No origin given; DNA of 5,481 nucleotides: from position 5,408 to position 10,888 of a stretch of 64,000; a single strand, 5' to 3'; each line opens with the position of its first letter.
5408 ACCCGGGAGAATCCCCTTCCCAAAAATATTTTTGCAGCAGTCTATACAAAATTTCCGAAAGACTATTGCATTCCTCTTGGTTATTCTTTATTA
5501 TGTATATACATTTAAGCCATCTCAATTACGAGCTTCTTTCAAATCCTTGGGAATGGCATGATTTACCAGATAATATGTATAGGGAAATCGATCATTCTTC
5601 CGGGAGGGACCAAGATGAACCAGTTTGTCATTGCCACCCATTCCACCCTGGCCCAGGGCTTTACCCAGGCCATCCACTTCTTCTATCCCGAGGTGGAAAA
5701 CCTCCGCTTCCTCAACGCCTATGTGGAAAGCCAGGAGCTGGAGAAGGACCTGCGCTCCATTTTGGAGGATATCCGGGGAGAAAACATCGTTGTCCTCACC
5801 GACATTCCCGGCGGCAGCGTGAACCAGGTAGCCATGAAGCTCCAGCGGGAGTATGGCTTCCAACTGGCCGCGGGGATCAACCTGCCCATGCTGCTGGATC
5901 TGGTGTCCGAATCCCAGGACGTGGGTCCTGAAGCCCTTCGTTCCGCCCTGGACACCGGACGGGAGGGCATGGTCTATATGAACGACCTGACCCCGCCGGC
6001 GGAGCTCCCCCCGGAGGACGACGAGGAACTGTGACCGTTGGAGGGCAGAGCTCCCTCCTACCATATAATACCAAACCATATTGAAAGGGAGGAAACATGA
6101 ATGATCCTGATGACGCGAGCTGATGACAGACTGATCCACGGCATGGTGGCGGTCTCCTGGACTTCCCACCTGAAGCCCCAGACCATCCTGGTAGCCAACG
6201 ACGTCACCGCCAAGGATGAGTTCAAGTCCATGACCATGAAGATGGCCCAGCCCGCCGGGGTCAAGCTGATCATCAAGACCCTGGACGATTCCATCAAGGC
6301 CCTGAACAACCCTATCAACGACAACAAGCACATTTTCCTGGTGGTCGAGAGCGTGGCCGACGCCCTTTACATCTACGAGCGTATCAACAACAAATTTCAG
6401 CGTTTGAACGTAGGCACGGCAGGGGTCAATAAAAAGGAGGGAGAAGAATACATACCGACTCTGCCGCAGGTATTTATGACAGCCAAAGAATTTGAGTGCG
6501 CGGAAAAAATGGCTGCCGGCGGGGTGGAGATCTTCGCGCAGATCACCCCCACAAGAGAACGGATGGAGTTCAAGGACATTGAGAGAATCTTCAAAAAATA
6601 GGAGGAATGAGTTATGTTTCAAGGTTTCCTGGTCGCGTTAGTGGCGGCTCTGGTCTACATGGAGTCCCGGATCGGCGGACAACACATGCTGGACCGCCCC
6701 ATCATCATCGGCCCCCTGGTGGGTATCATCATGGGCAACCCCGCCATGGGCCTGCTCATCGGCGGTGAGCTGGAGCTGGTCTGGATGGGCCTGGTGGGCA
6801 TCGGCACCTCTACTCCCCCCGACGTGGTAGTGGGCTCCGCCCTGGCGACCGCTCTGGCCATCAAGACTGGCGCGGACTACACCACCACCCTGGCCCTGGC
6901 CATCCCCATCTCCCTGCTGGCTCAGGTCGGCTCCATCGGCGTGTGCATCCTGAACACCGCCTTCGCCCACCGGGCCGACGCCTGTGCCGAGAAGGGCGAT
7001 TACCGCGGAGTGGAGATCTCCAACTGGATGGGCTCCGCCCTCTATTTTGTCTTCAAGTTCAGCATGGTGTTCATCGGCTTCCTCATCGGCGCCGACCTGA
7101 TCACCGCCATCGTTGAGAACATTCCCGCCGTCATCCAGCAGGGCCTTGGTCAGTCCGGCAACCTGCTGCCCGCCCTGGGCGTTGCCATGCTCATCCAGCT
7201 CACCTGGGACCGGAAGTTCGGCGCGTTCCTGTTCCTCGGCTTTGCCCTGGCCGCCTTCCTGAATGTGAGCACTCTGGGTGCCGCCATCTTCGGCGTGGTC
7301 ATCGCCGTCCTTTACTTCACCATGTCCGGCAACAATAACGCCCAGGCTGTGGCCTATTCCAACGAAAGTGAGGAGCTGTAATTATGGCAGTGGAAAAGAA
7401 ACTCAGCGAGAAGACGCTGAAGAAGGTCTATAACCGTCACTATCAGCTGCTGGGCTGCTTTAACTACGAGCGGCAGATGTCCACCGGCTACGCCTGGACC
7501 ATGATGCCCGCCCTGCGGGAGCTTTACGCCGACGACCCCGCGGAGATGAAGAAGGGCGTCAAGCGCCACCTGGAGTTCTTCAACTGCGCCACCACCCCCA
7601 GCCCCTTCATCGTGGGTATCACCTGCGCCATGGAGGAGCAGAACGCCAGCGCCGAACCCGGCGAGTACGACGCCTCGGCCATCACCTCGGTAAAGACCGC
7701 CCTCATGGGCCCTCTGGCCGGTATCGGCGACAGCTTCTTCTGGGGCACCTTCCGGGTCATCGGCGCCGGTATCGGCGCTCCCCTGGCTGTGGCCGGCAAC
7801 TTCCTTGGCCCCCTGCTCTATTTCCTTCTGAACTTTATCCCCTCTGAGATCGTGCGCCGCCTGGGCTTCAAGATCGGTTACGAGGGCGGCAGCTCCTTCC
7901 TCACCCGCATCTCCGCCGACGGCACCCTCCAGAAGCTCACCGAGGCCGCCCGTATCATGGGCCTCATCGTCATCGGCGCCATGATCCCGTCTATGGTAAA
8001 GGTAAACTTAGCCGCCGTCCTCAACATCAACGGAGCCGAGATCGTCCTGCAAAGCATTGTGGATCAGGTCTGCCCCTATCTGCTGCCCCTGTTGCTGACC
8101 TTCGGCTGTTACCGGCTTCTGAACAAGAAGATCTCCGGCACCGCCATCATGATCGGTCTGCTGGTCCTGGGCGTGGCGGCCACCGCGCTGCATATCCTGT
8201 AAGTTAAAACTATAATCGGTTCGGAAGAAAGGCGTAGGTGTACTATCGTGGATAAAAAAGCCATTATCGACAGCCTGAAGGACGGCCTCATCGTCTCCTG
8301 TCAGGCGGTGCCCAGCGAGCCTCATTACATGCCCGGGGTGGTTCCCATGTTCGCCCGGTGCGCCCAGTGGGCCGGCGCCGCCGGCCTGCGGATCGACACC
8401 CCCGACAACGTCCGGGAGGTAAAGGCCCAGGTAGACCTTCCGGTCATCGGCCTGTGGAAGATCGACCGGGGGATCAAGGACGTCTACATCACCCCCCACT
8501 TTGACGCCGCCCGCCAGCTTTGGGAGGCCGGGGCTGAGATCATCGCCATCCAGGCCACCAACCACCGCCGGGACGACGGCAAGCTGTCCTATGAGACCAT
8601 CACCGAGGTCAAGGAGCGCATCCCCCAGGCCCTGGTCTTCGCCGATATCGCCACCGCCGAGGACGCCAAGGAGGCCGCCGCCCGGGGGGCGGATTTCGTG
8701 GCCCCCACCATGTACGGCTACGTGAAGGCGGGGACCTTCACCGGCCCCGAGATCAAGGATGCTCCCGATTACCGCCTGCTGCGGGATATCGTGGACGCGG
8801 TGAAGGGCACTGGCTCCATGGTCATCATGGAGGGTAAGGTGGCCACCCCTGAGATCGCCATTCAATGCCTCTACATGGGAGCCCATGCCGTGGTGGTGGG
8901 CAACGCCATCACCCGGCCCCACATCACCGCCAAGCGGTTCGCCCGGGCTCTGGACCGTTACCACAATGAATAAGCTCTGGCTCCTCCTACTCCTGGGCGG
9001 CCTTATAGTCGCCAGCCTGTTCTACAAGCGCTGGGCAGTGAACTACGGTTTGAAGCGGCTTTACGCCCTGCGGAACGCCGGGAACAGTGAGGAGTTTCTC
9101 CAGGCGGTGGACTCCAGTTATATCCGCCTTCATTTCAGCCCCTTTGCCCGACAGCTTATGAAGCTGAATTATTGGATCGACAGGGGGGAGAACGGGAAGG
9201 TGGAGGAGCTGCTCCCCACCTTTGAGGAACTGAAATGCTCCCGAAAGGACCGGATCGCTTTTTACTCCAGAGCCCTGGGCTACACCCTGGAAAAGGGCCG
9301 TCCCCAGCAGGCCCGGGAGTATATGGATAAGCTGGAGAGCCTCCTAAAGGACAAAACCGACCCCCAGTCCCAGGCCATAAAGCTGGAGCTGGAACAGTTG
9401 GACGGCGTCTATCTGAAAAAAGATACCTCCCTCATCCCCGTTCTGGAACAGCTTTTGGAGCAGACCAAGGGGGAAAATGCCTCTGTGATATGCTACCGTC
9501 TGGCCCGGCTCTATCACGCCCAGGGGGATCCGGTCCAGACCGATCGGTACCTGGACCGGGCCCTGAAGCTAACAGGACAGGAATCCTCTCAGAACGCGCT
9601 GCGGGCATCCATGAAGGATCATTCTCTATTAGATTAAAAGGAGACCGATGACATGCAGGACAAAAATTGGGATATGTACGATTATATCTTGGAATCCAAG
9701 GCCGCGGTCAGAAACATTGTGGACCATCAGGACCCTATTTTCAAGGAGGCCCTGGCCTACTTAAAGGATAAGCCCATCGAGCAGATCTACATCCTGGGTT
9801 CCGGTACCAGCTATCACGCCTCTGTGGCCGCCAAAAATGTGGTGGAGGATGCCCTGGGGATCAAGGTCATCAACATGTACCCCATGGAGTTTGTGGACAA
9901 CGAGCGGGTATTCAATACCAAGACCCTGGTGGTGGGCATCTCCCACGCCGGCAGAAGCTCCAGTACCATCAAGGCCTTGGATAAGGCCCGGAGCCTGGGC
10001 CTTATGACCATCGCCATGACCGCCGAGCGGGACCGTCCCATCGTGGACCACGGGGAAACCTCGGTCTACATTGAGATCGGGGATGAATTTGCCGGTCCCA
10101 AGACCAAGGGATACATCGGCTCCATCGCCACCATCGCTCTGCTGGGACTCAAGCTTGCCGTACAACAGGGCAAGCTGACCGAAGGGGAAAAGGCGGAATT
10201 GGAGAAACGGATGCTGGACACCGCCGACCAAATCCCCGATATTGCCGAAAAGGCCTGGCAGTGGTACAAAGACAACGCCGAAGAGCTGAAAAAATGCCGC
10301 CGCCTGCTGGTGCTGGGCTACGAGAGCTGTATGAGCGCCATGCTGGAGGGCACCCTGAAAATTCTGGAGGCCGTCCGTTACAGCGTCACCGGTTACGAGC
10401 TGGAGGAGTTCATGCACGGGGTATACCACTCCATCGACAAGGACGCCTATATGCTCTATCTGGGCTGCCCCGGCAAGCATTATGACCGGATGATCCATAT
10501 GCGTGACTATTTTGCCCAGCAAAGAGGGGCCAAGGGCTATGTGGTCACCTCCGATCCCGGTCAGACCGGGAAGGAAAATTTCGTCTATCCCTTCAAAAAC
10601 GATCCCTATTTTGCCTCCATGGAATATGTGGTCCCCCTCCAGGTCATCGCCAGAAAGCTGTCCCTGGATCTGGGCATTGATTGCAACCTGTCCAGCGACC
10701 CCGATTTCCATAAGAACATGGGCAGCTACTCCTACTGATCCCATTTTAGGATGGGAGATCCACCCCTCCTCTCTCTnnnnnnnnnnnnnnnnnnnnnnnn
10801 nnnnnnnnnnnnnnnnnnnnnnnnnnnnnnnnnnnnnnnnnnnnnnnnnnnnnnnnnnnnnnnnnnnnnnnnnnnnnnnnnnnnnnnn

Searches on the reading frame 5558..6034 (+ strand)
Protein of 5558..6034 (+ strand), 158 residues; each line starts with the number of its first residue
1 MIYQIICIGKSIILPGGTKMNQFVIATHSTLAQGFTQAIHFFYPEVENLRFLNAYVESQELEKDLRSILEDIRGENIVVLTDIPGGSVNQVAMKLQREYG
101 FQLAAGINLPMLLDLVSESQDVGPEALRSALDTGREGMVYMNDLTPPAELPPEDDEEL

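Call 15: search_protein_families(library=pfam, proteins=[window:5558-6034:+], max_evalue=0.0001)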
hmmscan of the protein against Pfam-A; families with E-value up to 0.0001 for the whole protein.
window:5558-6034:+ (158 aa): 1 family
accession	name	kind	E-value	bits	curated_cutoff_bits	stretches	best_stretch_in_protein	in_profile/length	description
PF03610.21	EIIA-man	-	1.6e-12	48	21.4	1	23-121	2-105/116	PTS system fructose IIA component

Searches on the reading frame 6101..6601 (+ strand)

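Call 15: search_protein_families(library=pfam, proteins=[window:6101-6601:+], max_evalue=0.0001)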
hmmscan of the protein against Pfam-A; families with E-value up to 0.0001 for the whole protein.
window:6101-6601:+ (166 aa): 1 family
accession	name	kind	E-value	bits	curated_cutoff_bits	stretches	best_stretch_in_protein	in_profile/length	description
PF03830.20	PTSIIB_sorb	-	2.7e-37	128.8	27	1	2-152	1-146/148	PTS system sorbose subfamily IIB component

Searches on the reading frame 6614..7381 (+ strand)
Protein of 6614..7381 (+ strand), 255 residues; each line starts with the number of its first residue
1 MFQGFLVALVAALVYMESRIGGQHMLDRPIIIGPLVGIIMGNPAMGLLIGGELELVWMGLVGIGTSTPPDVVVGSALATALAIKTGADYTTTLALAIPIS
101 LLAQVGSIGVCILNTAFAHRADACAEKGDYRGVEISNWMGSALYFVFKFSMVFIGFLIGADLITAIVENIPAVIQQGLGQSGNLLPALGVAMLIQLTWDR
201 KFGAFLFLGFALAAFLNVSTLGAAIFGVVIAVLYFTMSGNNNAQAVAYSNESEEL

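Call 15: search_protein_families(library=pfam, proteins=[window:6614-7381:+], max_evalue=0.0001)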
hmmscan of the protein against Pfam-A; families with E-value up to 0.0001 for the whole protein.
window:6614-7381:+ (255 aa): 1 family
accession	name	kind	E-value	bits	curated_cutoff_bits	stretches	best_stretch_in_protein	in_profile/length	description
PF03609.19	EII-Sor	-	9.9e-67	225.2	26.3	1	2-232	2-232/233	PTS system sorbose-specific iic component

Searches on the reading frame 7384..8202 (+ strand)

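Call 15: search_protein_families(library=pfam, proteins=[window:7384-8202:+], max_evalue=0.0001)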
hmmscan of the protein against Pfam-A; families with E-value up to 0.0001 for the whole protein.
window:7384-8202:+ (272 aa): 1 family
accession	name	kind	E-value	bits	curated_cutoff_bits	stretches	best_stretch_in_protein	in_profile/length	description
PF03613.19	EIID-AGA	-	7.1e-94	314.3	25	1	6-272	1-265/265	PTS system mannose/fructose/sorbose family IID component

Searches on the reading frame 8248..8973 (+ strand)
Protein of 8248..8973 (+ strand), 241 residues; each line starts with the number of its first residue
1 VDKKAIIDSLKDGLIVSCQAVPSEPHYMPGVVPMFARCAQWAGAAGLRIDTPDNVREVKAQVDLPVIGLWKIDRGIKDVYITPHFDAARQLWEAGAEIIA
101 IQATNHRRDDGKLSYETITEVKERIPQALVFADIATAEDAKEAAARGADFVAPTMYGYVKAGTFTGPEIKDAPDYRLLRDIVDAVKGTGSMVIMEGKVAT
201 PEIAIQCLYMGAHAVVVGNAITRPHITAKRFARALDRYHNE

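Call 15: search_protein_families(library=pfam, proteins=[window:8248-8973:+], max_evalue=0.0001)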
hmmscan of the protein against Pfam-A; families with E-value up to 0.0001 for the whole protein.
window:8248-8973:+ (241 aa): 4 families
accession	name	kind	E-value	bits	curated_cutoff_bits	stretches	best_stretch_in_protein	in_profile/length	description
PF04131.20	NanE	-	6e-45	153.2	27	1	33-235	2-190/192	Putative N-acetylmannosamine-6-phosphate epimerase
PF01207.24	Dus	-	2e-07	30.8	20.4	0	55-149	114-209/311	Dihydrouridine synthase (Dus)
PF00478.31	IMPDH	-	7.3e-06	25.7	25.6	1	85-222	106-240/345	IMP dehydrogenase / GMP reductase domain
PF01070.24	FMN_dh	-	6.8e-05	22.5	24.9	0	98-221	190-305/350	FMN-dependent dehydrogenase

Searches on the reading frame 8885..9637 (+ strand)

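Call 15: search_protein_families(library=pfam, proteins=[window:8885-9637:+], max_evalue=0.0001)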
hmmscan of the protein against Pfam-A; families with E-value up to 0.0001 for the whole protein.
window:8885-9637:+ (250 aa): 1 family
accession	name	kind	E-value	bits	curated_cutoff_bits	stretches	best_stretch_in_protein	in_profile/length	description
PF13176.12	TPR_7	-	6.3e-06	26.3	27.9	0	203-234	2-33/36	Tetratricopeptide repeat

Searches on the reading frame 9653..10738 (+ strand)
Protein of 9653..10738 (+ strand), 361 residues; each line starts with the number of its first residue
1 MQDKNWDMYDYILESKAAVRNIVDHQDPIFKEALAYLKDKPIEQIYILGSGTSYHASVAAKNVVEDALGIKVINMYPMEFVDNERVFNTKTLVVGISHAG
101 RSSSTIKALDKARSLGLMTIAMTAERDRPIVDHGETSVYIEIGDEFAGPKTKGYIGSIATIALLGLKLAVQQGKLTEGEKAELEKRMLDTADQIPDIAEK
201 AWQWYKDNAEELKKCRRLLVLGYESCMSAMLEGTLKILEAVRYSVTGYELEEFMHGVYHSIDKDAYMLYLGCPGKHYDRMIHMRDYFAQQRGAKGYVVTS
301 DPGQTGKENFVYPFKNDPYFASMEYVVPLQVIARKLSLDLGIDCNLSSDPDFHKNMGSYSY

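Call 15: search_protein_families(library=pfam, proteins=[window:9653-10738:+], max_evalue=0.0001)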
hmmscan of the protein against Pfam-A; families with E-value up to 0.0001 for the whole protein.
window:9653-10738:+ (361 aa): 1 family
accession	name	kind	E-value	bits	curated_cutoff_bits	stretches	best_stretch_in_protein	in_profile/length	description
PF01380.27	SIS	-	9.8e-17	61.4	25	1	43-161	6-125/131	SIS domain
